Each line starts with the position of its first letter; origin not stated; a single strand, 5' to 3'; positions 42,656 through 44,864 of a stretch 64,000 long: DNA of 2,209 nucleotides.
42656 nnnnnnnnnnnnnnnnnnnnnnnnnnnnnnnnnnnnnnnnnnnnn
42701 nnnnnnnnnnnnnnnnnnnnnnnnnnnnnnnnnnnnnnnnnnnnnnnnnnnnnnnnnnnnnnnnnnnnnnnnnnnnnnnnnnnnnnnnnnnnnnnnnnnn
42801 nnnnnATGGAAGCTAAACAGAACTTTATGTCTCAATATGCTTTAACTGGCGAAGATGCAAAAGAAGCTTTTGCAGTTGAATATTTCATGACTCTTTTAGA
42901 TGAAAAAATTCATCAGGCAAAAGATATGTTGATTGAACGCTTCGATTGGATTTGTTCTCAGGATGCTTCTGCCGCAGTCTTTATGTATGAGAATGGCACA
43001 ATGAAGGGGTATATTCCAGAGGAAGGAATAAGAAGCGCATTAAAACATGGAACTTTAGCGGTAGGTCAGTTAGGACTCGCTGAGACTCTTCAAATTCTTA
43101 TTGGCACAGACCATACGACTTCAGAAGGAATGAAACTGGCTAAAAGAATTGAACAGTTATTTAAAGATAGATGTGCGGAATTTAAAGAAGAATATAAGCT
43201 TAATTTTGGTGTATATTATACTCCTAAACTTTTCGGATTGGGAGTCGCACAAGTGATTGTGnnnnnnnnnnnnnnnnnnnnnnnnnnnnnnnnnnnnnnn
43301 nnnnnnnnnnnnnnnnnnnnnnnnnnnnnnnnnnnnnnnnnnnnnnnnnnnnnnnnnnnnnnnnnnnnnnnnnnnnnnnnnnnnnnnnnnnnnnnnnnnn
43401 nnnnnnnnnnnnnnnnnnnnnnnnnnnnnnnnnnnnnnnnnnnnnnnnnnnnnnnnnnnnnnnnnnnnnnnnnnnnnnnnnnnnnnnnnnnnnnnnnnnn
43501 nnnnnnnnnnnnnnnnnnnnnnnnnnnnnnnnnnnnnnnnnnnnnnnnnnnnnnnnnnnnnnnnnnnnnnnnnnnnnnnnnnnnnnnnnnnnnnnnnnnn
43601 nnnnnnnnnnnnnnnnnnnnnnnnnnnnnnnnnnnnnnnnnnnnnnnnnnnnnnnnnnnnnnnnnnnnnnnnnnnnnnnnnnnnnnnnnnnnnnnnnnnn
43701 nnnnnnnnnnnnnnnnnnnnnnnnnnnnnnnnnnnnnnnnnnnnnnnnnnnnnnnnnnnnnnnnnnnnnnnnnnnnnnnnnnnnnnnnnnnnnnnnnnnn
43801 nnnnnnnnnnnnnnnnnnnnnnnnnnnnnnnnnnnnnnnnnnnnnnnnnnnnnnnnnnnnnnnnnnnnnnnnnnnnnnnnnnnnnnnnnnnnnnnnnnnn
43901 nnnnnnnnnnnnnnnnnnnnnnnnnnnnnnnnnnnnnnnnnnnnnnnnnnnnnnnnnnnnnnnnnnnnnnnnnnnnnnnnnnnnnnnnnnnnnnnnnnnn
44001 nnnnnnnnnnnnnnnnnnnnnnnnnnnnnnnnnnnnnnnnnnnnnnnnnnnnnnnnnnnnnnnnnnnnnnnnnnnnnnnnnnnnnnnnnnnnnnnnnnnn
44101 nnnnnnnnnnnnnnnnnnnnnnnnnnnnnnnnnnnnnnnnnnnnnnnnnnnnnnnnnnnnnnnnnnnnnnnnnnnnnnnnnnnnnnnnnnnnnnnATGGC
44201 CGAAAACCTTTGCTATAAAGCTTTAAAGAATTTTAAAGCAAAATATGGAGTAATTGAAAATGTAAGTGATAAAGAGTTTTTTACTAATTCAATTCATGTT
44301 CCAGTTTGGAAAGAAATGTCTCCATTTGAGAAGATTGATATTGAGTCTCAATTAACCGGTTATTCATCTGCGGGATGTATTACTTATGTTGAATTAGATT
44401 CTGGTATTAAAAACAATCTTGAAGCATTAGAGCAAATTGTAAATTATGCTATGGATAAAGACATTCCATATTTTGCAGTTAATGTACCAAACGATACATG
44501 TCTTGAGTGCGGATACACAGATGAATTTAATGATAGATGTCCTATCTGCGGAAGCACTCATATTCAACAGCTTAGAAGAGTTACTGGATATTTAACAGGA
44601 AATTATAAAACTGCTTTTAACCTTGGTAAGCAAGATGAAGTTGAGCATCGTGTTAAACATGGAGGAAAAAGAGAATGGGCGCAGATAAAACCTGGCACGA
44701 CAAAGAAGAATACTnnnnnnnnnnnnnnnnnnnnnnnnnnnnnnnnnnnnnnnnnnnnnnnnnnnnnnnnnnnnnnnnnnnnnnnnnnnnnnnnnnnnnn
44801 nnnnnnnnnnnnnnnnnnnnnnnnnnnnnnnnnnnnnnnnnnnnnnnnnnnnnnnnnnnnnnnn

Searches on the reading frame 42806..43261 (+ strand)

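Call 50: search_protein_families(library=pfam, proteins=[window:42806-43261:+], max_evalue=0.001)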
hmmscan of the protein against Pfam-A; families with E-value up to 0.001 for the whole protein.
window:42806-43261:+ (152 aa): 1 family
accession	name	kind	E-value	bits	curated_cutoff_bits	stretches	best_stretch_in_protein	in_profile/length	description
PF13597.11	NRDD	-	6.2e-20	71.8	26.2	1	24-140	297-414/562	Anaerobic ribonucleoside-triphosphate reductase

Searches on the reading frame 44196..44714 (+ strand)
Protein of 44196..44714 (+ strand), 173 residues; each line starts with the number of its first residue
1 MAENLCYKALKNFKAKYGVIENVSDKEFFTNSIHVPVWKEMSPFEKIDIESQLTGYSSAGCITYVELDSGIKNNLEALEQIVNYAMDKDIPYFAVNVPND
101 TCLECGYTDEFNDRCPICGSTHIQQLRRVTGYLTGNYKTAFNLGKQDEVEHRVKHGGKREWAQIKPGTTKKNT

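Call 50: search_protein_families(library=pfam, proteins=[window:44196-44714:+], max_evalue=0.001)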
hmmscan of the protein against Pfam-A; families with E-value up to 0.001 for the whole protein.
window:44196-44714:+ (173 aa): 3 families
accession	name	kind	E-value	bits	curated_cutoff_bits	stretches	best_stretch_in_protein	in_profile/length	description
PF13597.11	NRDD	-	4.9e-44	151.4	26.2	1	2-155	415-562/562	Anaerobic ribonucleoside-triphosphate reductase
PF01228.26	Gly_radical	-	3e-10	41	22.2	1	38-133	2-102/106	Glycine radical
PF11230.13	YjjI-like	-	1.6e-05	24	23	1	24-99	363-437/485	Glycyl radical enzyme YjjI-like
